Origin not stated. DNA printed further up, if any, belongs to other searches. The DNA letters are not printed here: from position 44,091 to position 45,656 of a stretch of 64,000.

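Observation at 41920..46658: Four-gene operon: ADP-ribosylglycohydrolase-fold protein, GH4 glycosidase, CoADR/Nox-type flavoprotein disulfide reductase, Fe-S Old Yellow Enzyme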

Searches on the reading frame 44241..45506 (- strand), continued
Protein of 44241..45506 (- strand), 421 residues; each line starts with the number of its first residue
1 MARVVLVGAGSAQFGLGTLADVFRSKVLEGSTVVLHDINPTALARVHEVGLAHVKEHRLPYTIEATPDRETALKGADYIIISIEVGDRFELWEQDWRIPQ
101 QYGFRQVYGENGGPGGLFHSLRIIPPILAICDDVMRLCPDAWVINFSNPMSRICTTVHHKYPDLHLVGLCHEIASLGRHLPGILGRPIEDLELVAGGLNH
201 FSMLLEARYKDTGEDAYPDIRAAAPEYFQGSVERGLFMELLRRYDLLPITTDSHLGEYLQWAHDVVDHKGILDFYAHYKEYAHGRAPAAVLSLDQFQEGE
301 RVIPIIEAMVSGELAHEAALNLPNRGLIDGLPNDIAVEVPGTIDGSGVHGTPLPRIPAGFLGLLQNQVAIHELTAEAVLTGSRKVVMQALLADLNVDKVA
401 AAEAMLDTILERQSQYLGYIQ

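Call 34: find_encoding_contigs(protein=P0013, flank=8000, max_places=1)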
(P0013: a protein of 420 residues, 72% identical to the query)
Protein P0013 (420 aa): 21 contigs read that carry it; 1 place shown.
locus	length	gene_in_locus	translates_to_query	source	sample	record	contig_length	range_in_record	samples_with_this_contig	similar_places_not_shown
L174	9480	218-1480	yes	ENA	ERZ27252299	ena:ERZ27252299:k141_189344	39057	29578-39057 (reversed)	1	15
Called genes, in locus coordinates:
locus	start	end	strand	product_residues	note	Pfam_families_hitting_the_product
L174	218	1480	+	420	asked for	PF02056:Glyco_hydro_4, PF11975:Glyco_hydro_4C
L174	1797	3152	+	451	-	PF01266:DAO (faint), PF07992:Pyr_redox_2, PF13450:NAD_binding_8 (faint), PF13738:Pyr_redox_3 (faint), PF00070:Pyr_redox, PF02852:Pyr_redox_dim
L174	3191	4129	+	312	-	PF00724:Oxidored_FMN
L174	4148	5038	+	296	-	PF02517:Rce1-like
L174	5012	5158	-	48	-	-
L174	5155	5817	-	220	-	PF00561:Abhydrolase_1, PF12146:Hydrolase_4, PF12697:Abhydrolase_6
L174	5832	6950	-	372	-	PF02746:MR_MLE_N, PF13378:MR_MLE_C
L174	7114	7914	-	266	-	PF00106:adh_short, PF08659:KR (weak), PF13561:adh_short_C2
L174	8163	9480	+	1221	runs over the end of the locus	PF02811:PHP, PF07733:DNA_pol3_alpha, PF17657:DNA_pol3_finger, PF14579:HHH_6, PF01336:tRNA_anti-codon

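Call 35: find_encoding_contigs(protein=P0006, flank=8000, max_places=1)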
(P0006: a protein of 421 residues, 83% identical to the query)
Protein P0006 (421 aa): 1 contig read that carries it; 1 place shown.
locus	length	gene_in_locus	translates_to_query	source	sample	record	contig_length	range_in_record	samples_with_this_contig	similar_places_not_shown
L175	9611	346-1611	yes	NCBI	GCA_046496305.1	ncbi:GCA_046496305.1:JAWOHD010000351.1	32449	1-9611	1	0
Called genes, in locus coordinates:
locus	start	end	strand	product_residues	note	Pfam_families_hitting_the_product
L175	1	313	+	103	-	PF03747:ADP_ribosyl_GH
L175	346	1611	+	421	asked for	PF02056:Glyco_hydro_4, PF11975:Glyco_hydro_4C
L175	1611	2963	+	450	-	PF01266:DAO (faint), PF03486:HI0933_like (faint), PF07992:Pyr_redox_2, PF13450:NAD_binding_8 (faint), PF13738:Pyr_redox_3 (faint), PF00070:Pyr_redox, PF02852:Pyr_redox_dim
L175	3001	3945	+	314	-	PF00724:Oxidored_FMN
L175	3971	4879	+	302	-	-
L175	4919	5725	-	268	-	PF12146:Hydrolase_4, PF00561:Abhydrolase_1, PF12697:Abhydrolase_6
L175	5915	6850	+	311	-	PF02985:HEAT (faint), PF13646:HEAT_2 (weak)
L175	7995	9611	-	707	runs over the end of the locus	PF02922:CBM_48, PF00128:Alpha-amylase, PF21156:ISOA1-3_C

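Call 51: search_solved_structures(query=A2, max_evalue=1e-10, show_alignments=4)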
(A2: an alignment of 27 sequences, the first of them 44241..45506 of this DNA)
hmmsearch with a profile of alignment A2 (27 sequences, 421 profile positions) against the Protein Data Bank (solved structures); distinct sequences matched with E-value up to 1e-10: 14.
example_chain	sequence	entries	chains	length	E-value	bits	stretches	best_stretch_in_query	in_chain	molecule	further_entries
5c3m_A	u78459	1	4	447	1.3e-49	172.3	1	23-417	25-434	Putative 6-phospho-beta-glucosidase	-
1s6y_A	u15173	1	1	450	2e-49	171.7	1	4-417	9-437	6-phospho-beta-glucosidase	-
3fef_A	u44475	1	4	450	1.7e-47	165.4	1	4-412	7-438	Putative glucosidase lplD, ALPHA-GALACTURONIDASE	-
1u8x_X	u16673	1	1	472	1.2e-43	152.7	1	27-416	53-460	Maltose-6'-phosphate glucosidase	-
6dux_A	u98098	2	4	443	1.5e-40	142.5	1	7-417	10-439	6-phospho-alpha-glucosidase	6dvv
6wbt_A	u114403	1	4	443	1.8e-40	142.2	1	4-417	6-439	cellulase IBT99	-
1obb_A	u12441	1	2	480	6.5e-39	137.1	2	4-221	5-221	ALPHA-GLUCOSIDASE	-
6vc6_A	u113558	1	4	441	1.2e-35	126.3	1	6-414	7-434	6-phospho-alpha-glucosidase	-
7br4_A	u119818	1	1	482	6e-33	117.5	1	3-253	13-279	Alpha-glucosidase, putative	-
1vjt_A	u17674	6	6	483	6.2e-32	114.1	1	3-253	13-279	alpha-glucosidase | Alpha-glucosidase, putative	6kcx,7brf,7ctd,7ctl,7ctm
3u95_A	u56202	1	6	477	1.1e-31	113.2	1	4-412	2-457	Glycoside hydrolase, family 4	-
1up7_A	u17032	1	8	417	7.3e-31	110.6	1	3-417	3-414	6-PHOSPHO-BETA-GLUCOSIDASE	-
1up6_A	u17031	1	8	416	8.3e-31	110.4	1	3-417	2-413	6-PHOSPHO-BETA-GLUCOSIDASE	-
1up4_A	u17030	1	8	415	1.2e-30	109.9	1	4-417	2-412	6-PHOSPHO-BETA-GLUCOSIDASE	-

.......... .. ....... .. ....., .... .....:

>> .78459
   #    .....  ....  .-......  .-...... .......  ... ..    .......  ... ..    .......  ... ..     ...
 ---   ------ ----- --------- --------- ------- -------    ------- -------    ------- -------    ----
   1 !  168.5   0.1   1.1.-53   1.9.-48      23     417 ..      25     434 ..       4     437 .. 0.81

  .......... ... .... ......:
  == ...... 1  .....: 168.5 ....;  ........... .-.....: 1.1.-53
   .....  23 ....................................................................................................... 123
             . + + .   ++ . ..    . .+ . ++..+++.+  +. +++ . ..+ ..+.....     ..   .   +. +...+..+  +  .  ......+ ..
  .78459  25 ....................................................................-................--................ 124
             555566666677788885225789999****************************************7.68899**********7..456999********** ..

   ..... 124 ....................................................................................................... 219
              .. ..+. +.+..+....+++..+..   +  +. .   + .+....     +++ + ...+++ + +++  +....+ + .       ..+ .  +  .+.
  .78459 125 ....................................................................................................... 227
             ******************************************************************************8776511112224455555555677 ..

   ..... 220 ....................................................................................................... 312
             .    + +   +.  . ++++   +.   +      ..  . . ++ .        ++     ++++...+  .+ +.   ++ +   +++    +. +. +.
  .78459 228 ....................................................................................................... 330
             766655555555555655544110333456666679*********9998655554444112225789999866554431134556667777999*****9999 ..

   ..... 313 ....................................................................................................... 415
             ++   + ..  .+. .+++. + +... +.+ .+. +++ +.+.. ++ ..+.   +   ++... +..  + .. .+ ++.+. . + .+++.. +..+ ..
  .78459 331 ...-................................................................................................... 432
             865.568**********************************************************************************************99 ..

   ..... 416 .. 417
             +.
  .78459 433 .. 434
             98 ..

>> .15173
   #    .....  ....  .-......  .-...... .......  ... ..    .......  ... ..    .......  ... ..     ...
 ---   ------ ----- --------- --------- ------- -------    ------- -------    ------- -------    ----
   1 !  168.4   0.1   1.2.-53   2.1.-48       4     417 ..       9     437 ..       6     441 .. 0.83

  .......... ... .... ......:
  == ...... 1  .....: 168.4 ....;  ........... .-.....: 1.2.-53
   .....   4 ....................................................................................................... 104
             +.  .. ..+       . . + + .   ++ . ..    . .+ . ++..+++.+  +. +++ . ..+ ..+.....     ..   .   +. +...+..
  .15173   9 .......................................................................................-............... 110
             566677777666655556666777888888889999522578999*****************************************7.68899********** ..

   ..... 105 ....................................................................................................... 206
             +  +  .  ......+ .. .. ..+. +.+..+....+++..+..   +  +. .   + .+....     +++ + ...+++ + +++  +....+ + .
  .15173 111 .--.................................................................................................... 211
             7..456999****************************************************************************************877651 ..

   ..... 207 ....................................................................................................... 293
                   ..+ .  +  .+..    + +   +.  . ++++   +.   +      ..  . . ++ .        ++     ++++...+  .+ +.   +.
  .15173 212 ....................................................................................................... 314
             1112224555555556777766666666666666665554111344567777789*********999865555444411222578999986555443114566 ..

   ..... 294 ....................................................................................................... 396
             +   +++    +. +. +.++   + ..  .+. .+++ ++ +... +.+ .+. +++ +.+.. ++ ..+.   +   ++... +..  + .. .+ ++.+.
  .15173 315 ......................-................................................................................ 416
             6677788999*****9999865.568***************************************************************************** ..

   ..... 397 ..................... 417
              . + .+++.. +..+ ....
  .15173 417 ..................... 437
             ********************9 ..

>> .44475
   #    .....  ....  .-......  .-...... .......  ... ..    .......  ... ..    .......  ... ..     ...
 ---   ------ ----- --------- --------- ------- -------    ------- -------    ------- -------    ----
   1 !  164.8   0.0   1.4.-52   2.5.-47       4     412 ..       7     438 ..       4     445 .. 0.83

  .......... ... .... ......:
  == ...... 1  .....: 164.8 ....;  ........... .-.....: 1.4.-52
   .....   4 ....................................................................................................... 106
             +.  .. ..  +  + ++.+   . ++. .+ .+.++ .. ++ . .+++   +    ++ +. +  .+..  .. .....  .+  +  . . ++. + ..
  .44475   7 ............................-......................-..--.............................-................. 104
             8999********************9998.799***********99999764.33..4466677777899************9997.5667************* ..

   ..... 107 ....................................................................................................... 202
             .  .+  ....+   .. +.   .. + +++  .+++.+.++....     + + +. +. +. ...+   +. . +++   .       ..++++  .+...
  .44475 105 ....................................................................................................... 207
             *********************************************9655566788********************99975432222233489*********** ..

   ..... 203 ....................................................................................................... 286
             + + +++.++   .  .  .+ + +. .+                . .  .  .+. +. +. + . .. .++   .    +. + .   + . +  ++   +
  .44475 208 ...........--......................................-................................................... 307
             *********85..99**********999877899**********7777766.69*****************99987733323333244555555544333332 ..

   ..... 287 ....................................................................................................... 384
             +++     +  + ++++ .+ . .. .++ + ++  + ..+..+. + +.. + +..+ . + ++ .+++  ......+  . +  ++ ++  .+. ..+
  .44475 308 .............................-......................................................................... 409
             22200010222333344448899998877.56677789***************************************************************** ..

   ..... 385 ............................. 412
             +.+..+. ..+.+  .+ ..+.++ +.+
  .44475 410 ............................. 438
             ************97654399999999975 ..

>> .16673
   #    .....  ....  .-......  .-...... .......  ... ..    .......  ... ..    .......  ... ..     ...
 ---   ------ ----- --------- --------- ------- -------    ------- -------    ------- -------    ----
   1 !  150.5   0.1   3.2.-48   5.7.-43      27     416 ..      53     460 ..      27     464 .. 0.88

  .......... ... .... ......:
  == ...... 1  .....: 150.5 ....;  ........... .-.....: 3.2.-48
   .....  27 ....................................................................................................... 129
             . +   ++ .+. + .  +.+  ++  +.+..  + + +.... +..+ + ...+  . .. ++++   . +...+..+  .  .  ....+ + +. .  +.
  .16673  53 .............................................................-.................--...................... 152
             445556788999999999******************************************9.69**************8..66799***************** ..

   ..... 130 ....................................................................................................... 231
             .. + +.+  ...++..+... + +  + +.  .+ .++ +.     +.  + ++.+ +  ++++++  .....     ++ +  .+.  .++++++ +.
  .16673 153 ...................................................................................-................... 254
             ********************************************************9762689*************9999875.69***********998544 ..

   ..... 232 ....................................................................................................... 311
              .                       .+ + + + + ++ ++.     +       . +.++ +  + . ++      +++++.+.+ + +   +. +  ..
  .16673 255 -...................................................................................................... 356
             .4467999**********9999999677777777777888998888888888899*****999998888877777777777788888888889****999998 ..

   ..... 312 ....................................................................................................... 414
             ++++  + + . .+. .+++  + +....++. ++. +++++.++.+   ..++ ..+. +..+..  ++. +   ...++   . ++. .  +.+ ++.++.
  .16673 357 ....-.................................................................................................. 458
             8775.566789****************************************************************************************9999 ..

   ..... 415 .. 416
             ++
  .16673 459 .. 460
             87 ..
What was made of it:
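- On CAZy GH4: They align with the equivalent motifs of solved GH4s (call 51).
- Tried and rejected: GH4 substrate prediction: signature residues only separate the non-phospho from the phospho class (call 51).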

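Call 60: search_protein_families(library=pfam, proteins=[L147:11401-12528:+, L146:1515-2387:+, L142:1754-2698:-, L142:2777-4078:+, L147:8131-9111:+, L147:14206-15864:+, L114:2572-3427:+], max_evalue=0.00001)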
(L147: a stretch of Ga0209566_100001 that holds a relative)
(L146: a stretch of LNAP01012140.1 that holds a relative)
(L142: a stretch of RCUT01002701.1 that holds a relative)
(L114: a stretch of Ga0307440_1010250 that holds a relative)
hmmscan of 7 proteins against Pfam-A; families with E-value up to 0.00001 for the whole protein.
L147:11401-12528:+ (375 aa): 4 families
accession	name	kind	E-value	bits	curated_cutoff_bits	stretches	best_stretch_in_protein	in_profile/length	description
PF00005.33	ABC_tran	-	4.8e-33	115.1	25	1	27-168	2-136/137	ABC transporter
PF17912.7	OB_MalK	-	2.9e-12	47.7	27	1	242-295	1-53/53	MalK OB fold domain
PF08402.16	TOBE_2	-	3.2e-10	40.4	21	1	288-360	1-76/76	TOBE domain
PF13304.12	AAA_21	-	6.8e-06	26.8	27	0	38-85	1-40/304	AAA domain, putative AbiEii toxin, Type IV TA system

L146:1515-2387:+ (290 aa): 1 family
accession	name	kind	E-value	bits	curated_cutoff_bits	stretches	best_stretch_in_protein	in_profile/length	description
PF00528.27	BPD_transp_1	-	8.5e-18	65.2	26.4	1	98-282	3-181/184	Binding-protein-dependent transport system inner membrane component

L142:1754-2698:- (314 aa): 2 families
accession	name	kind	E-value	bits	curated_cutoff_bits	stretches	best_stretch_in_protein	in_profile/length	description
PF03466.25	LysR_substrate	-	7.3e-19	68.4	28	1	92-305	3-207/209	LysR substrate binding domain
PF00126.33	HTH_1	-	1.4e-16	60.6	26.6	1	10-65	4-59/60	Bacterial regulatory helix-turn-helix protein, lysR family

L142:2777-4078:+ (433 aa): 2 families
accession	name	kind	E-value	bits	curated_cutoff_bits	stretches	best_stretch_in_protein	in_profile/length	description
PF01547.30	SBP_bac_1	-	1.1e-29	104.9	26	1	53-342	13-307/307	Bacterial extracellular solute-binding protein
PF13416.11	SBP_bac_8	-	1.8e-27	97.3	27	1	55-363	3-271/279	Bacterial extracellular solute-binding protein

L147:8131-9111:+ (326 aa): 1 family
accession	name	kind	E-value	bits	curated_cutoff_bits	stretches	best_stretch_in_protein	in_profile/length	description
PF00528.27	BPD_transp_1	-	1.6e-25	90.3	26.4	1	118-312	2-170/184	Binding-protein-dependent transport system inner membrane component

L147:14206-15864:+ (552 aa): 2 families
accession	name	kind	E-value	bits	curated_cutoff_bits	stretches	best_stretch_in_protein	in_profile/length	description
PF00128.31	Alpha-amylase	-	7.8e-157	523.5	22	1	12-479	1-446/446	Alpha amylase, catalytic domain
PF16657.11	Malt_amylase_C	-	2e-08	34.6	27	1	479-537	1-61/75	Maltogenic Amylase, C-terminal domain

L114:2572-3427:+ (285 aa): 1 family
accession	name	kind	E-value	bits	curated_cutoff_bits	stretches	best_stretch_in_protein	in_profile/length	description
PF14486.12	DUF4432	-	4.1e-58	197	32.5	1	44-284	1-235/304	Domain of unknown function (DUF4432)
